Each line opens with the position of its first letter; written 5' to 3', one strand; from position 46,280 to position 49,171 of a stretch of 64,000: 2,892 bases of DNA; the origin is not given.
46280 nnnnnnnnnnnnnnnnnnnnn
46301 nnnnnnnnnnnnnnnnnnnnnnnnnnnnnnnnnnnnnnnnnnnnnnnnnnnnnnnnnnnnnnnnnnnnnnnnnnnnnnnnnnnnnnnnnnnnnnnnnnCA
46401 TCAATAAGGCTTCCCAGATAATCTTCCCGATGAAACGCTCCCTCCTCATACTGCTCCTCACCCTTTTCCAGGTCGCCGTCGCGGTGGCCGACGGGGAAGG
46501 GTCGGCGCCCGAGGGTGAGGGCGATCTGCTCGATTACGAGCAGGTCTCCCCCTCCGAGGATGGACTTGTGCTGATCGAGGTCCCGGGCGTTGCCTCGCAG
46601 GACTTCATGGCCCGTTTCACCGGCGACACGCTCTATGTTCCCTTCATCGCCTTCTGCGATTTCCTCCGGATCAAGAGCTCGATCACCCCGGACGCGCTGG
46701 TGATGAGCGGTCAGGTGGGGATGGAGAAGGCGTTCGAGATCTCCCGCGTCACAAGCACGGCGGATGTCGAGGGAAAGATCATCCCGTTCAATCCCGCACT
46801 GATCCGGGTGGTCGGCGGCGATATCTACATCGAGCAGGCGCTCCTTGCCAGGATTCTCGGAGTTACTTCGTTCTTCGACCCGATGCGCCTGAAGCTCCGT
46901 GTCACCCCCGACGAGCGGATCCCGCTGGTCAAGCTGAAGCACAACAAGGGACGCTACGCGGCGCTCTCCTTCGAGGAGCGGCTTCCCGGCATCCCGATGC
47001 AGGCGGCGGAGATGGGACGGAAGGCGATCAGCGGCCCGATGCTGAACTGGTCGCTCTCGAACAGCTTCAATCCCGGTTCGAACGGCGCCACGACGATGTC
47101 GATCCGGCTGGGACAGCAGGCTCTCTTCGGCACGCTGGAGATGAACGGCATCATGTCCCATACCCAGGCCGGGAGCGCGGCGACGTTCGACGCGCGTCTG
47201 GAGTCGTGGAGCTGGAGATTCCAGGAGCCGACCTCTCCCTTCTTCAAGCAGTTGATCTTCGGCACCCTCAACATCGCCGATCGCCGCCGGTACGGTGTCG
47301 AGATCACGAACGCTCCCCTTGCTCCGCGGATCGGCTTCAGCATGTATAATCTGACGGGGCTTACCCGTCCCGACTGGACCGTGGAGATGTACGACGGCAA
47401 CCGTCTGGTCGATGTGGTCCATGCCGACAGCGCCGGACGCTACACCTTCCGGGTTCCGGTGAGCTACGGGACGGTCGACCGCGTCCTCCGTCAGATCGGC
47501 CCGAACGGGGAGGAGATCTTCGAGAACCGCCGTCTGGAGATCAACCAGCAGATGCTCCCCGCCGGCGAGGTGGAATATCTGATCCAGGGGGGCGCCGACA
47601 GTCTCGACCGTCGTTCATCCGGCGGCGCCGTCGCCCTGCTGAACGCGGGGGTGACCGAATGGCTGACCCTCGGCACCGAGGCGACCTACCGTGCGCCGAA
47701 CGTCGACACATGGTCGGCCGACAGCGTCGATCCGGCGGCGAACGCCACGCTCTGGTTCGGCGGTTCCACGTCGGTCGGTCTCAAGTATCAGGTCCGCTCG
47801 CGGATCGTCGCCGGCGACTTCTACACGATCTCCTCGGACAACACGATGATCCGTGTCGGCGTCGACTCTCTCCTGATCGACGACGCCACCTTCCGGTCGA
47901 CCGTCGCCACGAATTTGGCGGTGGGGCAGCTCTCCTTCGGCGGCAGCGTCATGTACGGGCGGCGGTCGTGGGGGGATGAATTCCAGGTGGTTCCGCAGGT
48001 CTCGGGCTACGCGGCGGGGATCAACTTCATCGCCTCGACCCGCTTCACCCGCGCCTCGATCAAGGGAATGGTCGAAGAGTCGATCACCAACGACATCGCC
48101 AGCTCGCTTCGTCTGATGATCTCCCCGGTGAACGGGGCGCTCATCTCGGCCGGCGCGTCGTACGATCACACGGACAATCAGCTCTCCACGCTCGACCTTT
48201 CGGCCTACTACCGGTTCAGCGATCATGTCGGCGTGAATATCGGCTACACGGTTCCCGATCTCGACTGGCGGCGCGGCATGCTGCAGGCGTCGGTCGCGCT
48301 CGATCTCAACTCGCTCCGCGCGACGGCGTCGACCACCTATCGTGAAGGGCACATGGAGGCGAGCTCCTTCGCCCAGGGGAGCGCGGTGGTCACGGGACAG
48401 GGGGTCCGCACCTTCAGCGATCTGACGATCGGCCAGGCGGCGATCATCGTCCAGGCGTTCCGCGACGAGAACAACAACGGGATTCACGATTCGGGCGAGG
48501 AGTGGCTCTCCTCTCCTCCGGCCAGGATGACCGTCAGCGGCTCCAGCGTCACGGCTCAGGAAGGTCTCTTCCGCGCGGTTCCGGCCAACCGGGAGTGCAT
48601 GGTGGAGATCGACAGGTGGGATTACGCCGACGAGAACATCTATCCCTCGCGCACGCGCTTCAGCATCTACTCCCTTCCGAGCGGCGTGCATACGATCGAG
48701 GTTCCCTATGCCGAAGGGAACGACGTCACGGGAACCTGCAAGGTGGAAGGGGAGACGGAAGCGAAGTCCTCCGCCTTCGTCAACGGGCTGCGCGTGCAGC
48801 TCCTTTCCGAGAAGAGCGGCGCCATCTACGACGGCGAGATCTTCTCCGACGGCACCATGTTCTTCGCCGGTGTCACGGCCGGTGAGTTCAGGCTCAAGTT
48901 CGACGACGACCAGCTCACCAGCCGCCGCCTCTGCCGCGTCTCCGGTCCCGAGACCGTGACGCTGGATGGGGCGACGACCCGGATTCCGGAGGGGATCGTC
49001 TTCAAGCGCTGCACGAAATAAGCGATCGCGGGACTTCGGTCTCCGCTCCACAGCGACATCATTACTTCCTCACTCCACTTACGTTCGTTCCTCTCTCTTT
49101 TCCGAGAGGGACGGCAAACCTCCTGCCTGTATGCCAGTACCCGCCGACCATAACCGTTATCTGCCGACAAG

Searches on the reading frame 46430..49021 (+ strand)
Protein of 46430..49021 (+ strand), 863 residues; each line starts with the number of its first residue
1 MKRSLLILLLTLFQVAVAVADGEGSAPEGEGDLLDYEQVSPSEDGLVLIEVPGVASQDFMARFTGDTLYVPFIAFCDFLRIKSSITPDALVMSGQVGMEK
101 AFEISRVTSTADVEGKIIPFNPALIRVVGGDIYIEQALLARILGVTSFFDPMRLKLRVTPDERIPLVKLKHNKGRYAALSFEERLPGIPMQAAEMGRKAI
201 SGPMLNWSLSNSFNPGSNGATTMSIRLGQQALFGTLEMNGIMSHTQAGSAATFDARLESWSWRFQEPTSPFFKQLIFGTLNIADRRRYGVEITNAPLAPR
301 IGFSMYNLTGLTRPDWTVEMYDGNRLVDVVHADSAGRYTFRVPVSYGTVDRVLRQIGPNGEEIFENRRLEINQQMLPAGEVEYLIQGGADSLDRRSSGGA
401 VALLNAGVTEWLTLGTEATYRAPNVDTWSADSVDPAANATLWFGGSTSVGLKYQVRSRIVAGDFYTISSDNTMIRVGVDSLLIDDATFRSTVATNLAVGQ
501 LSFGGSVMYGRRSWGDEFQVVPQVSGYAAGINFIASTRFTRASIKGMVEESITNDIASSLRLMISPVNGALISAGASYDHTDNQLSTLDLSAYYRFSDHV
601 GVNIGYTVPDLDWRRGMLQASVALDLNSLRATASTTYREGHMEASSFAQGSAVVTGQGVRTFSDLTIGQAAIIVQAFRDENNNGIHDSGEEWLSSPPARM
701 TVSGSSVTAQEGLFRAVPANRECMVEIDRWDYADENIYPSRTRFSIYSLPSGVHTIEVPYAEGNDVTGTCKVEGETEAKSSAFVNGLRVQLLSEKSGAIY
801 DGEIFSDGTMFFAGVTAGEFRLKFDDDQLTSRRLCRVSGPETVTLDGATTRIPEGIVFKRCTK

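Call 8: search_protein_families(library=pfam, proteins=[window:46430-49021:+], max_evalue=0.01)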
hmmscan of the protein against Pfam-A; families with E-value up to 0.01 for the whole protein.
window:46430-49021:+ (863 aa): 0 families
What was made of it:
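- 46430..49021 (+): Usher-like outer-membrane protein (863 aa), intact. No Pfam hit (call 8).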

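Call 12: find_encoding_contigs(protein=window:46430-49021:+, flank=10000, max_places=10)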
Protein window:46430-49021:+ (863 aa): no gene with exactly this product is on record in the collection.
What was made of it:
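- Tried and rejected: The usher look-up by exact sequence failed (call 12).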

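Call 45: search_solved_structures(query=window:46430-49021:+, max_evalue=10)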
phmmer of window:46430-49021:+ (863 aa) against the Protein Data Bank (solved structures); distinct sequences matched with E-value up to 10: 1.
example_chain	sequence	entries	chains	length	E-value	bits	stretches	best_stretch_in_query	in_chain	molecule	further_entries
2k5h_A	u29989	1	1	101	0.52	11.6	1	651-714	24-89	Conserved protein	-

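Call 46: search_protein_families(library=ncbifam, proteins=[window:46430-49021:+], max_evalue=0.1)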
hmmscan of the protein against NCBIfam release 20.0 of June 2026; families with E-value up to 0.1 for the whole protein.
window:46430-49021:+ (863 aa): 0 families

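Call 55: find_homologous_proteins(query=window:46430-49021:+)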
Query window:46430-49021:+ (863 aa): 5 proteins with E <= 0.001 among 8000 candidates.
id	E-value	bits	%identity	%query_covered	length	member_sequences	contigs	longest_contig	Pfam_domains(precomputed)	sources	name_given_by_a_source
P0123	0.0e+0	1936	100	100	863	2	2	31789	-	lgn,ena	-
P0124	0.0e+0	1229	61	98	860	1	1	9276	-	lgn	-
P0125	1.1e-237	809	43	100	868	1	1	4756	-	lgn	-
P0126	2.2e-225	769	42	98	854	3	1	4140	-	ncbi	ncbi:MAG: hypothetical protein ABIR47_06965, partial [Candidatus Kapaibacterium sp.]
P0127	1.1e-11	62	25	33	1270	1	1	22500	PF13620.13,PF17210.10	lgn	-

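Call 77: predict_structure(alignment_id=A6)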
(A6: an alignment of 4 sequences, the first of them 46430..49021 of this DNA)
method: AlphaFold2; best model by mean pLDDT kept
length: 863 residues; sequences in the alignment: 4
mean_pLDDT: 52.1   pTM: 0.32
mean pLDDT of the five models: 52.1, 48.6, 46.7, 41.6, 37.7
residues with pLDDT >= 90: 0; 70-90: 180; 50-70: 284; < 50: 399
segments of 3 or more residues with pLDDT < 50: 1-89, 95-99, 125-136, 142-202, 230-234, 264-304, 344-348, 369-381, 385-398, 406-421, 423-486, 546-551, 655-658, 664-670, 732-739, 749-753, 762-784
pLDDT, mean of each block of 10 residues (from residue 1): 29 24 22 23 26 27 23 27 36 47 63 62 48 47 36 29 23 23 25 27 62 61 61 51 60 54 41 40 41 43 50 78 60 74 49 73 61 44 48 45 47 46 44 35 33 32 36 43 49 55 67 66 66 78 51 71 66 81 79 70 77 74 67 76 75 51 46 68 62 70 58 57 64 45 55 59 47 38 59 73 60 68 74 61 63 56 46
secondary structure, 60 per line:
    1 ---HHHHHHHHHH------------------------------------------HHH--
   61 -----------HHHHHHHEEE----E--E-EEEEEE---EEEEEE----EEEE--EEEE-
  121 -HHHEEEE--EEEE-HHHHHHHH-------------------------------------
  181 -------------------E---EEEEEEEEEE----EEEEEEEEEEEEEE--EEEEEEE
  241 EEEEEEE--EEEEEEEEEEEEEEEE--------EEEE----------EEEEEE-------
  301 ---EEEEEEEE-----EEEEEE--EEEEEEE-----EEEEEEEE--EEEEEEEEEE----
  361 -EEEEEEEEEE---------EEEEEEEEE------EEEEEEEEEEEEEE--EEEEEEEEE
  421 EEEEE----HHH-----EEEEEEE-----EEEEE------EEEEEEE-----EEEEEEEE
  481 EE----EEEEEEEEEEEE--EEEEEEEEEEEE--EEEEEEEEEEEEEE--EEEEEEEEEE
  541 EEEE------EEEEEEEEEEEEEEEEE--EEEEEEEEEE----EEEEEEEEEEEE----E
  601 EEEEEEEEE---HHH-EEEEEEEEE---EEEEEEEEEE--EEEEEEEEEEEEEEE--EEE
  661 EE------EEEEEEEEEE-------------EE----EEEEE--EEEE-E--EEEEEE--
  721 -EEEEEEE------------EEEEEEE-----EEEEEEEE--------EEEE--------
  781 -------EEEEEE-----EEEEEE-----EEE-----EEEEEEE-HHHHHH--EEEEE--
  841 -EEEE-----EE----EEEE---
elements in order (helices of 4 or more, strands of 3 or more residues): H4-13 H72-78 E79-81 E91-96 E100-105 E110-113 E116-119 E125-128 E131-134 H136-143 E204-213 E218-231 E234-247 E250-265 E274-277 E288-293 E304-311 E317-322 E325-331 E337-344 E347-356 E362-371 E381-389 E396-409 E412-425 E438-444 E450-454 E461-467 E473-482 E487-498 E501-512 E515-528 E531-544 E551-567 E570-579 E584-595 E600-609 E617-625 E629-638 E641-655 E658-662 E669-678 E698-702 E705-708 E713-718 E722-728 E741-747 E753-760 E769-772 E788-793 E799-804 E810-812 E818-824 H826-831 E834-838 E842-845 E857-860

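Call 79: fold_search(model_id=the predicted structure, library=pdb)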
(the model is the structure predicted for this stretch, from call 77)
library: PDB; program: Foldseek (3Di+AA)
matches with E <= 10: 874; with E <= 0.001: 132
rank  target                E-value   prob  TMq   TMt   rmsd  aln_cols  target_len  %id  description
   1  9fy9_D                8.1e-20  1.00  0.38  0.46  18.6       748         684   13  Cryo-EM structure of the type 1 chaperone-usher pilus FimD-tip complex (FimDHGFC) - Conformer 1 (released 2025-06-04)
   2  9fw9_D                3.7e-19  1.00  0.39  0.47  17.2       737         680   12  Cryo-EM structure of the type 1 pilus assembly platform as part of the FimA-bound chaperone-usher pilus complex (FimDH (released 2025-06-04)
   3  3rfz_B                4.0e-19  1.00  0.39  0.43  18.9       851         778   12  Crystal structure of the FimD usher bound to its cognate FimC:FimH substrate (released 2011-06-01)
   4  9fxs_D                2.5e-18  1.00  0.37  0.46  17.5       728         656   12  Cryo-EM structure of the type 1 pilus complex including pilus rod and FimI-bound assembly platform after incorporation (released 2025-06-04)
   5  3rfz_E                2.8e-18  1.00  0.40  0.44  18.0       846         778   13  Crystal structure of the FimD usher bound to its cognate FimC:FimH substrate (released 2011-06-01)
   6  7lhg_C                1.8e-17  1.00  0.40  0.42  16.6       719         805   13  Cryo-EM structure of E. coli P pilus tip assembly intermediate PapC-PapD-PapK-PapG in the first conformation (released 2021-08-11)
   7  9fx8_D                2.0e-17  1.00  0.38  0.47  16.6       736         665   13  Cryo-EM structure of the FimI-bound type 1 pilus assembly platform complex - Local refinement (released 2025-06-04)
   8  9bog_D                2.7e-17  1.00  0.38  0.41  17.9       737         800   13  Structural basis for adhesin secretion by the outer-membrane usher in type 1 pili (released 2024-10-09)
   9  6e14_D                1.3e-15  1.00  0.37  0.39  17.0       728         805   12  Handover mechanism of the growing pilus by the bacterial outer membrane usher FimD (released 2018-10-17)
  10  7lhh_C                1.5e-15  1.00  0.37  0.39  20.8       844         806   12  Cryo-EM structure of E. coli P pilus tip assembly intermediate PapC-PapD-PapK-PapG in the second conformation (released 2021-08-11)
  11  6cd2_C                1.1e-14  1.00  0.28  0.32  21.4       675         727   13  Crystal structure of the PapC usher bound to the chaperone-adhesin PapD-PapG (released 2018-10-03)
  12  2vqi_B                2.4e-14  1.00  0.27  0.43  18.2       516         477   13  Structure of the P pilus usher (PapC) translocation pore (released 2008-05-27)
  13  9fxb_D                3.8e-14  1.00  0.36  0.47  16.9       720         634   13  Cryo-EM structure of the type 1 pilus assembly platform as part of the FimI-bound chaperone-usher pilus complex (FimDH (released 2025-06-04)
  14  2vqi_A                5.5e-14  1.00  0.27  0.43  17.7       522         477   13  Structure of the P pilus usher (PapC) translocation pore (released 2008-05-27)
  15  7lhi_C                2.5e-13  1.00  0.37  0.43  11.4       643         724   12  Cryo-EM structure of E. coli P pilus tip assembly intermediate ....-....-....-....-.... (released 2021-08-11)
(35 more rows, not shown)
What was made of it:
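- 46430..49021 (+): A low-confidence model (pLDDT 52) nevertheless gives FimD or PapC as its top 19 Foldseek hits, E 8e-20 to 2e-8 (calls 77, 79).
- On Chaperone-usher pilus assembly system: Even so, its 19 best Foldseek hits are all FimD or PapC (E 8e-20 to 2e-8, TM 0.19-0.47), ahead of other barrels (calls 77, 79).
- Closest known: Archaic. Same: The usher-like protein matches FimD and PapC by fold (call 79).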
